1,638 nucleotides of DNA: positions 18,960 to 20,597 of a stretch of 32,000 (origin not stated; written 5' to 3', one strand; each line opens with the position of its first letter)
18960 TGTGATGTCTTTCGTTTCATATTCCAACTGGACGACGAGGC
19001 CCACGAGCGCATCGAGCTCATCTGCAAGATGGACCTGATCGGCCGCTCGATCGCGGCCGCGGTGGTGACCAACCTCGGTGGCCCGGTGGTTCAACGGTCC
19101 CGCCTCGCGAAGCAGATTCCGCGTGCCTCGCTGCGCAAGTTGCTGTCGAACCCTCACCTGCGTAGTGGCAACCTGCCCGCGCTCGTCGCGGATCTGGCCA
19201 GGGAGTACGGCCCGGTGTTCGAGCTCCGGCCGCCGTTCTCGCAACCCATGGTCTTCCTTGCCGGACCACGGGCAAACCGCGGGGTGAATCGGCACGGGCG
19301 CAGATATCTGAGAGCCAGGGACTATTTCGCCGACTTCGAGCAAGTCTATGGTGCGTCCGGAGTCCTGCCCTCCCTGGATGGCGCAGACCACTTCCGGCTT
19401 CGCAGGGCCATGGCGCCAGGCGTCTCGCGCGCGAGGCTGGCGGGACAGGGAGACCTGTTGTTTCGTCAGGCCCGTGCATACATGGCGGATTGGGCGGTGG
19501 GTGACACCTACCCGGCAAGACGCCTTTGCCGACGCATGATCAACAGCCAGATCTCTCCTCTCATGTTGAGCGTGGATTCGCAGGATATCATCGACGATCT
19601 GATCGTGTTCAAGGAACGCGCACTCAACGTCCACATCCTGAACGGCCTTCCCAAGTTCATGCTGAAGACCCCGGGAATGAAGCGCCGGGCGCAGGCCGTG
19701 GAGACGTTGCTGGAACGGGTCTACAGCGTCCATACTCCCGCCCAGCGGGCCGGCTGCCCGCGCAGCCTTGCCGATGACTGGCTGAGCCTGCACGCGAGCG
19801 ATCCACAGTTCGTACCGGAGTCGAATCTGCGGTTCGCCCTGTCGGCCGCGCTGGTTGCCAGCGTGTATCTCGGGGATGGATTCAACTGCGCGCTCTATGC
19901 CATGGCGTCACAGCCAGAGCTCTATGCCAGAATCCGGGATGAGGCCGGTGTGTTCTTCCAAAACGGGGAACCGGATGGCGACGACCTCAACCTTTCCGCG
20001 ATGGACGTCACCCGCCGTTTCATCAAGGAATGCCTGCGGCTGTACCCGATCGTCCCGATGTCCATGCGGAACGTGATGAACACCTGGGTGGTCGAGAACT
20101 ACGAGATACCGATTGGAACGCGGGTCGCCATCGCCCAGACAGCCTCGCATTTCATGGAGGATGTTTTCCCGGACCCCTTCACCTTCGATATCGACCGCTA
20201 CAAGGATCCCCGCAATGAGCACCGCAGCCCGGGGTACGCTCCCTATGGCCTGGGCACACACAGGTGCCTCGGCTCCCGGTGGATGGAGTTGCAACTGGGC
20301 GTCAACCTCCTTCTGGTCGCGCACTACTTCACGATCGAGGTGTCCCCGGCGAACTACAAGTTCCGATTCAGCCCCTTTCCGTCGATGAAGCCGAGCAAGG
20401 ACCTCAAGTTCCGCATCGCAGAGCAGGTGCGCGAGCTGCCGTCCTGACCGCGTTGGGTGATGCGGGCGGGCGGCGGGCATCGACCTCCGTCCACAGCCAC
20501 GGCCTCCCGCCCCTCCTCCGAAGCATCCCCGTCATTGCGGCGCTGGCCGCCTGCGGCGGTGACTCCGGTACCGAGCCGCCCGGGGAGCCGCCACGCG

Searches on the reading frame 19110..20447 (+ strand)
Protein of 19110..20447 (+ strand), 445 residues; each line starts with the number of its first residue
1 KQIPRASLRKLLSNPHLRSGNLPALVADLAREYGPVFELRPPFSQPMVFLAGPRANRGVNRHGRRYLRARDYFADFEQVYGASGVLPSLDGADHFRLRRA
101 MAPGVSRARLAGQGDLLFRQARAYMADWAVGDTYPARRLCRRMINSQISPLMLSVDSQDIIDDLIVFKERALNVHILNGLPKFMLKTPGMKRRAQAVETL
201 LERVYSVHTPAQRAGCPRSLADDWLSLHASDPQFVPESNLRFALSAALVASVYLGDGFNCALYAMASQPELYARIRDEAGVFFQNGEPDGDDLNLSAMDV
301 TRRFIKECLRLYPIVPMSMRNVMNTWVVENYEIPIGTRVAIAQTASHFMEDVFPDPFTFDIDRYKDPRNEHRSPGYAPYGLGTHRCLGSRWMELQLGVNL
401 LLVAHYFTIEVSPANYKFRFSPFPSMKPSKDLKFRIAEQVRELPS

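Call 70: search_solved_structures(query=window:19110-20447:+, max_evalue=1e-12, show_alignments=2)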
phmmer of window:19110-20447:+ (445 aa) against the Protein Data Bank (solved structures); distinct sequences matched with E-value up to 1e-12: 13.
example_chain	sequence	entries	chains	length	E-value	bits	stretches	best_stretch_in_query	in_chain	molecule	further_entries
6mi0_A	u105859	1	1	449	9.2e-23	84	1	22-420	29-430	Cytochrome P450 51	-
7jj1_A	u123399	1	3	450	9.3e-23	84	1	22-420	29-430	Cytochrome P450 51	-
6mcw_A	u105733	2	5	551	1.7e-22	83.1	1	22-420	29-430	Cytochrome P450 51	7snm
6q2c_A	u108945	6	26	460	1.4e-17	66.8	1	26-410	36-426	Obtusifoliol 14alphademethylase | Obtusifoliol 14alphademethylase, putative | sterol 14a-demethylase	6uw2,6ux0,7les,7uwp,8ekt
7tef_A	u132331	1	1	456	6.7e-16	61.3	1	248-414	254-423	Cytochrome P450 51B1 Cyp51B1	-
7f3h_A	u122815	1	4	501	3.5e-14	55.7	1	225-438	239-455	Bifunctional cytochrome P450/NADPH--P450 reductase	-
6c93_A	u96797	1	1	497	3.7e-14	55.6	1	255-415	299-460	Cytochrome P450 4B1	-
5t6q_A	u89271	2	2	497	5.4e-14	55.1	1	256-415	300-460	Cytochrome P450 4B1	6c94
7wzl_A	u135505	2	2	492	6.6e-14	54.8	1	258-408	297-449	Putative cytochrome P450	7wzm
7f3w_A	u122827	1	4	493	9.9e-14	54.2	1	225-438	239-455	cytochrome P450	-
9njw_A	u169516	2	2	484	9.9e-14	54.2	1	261-420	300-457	Cytochrome P450, CYP11A1 | Ancestral Cytochrome P450 11A1 (CYP11A1)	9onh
8x1w_A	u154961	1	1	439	3.2e-13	52.5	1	17-431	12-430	Taxadiene 5-alpha hydroxylase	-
5tl8_A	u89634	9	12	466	3.9e-13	52.3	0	222-411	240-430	Protein CYP51 | CYP51, sterol 14alpha-demethylase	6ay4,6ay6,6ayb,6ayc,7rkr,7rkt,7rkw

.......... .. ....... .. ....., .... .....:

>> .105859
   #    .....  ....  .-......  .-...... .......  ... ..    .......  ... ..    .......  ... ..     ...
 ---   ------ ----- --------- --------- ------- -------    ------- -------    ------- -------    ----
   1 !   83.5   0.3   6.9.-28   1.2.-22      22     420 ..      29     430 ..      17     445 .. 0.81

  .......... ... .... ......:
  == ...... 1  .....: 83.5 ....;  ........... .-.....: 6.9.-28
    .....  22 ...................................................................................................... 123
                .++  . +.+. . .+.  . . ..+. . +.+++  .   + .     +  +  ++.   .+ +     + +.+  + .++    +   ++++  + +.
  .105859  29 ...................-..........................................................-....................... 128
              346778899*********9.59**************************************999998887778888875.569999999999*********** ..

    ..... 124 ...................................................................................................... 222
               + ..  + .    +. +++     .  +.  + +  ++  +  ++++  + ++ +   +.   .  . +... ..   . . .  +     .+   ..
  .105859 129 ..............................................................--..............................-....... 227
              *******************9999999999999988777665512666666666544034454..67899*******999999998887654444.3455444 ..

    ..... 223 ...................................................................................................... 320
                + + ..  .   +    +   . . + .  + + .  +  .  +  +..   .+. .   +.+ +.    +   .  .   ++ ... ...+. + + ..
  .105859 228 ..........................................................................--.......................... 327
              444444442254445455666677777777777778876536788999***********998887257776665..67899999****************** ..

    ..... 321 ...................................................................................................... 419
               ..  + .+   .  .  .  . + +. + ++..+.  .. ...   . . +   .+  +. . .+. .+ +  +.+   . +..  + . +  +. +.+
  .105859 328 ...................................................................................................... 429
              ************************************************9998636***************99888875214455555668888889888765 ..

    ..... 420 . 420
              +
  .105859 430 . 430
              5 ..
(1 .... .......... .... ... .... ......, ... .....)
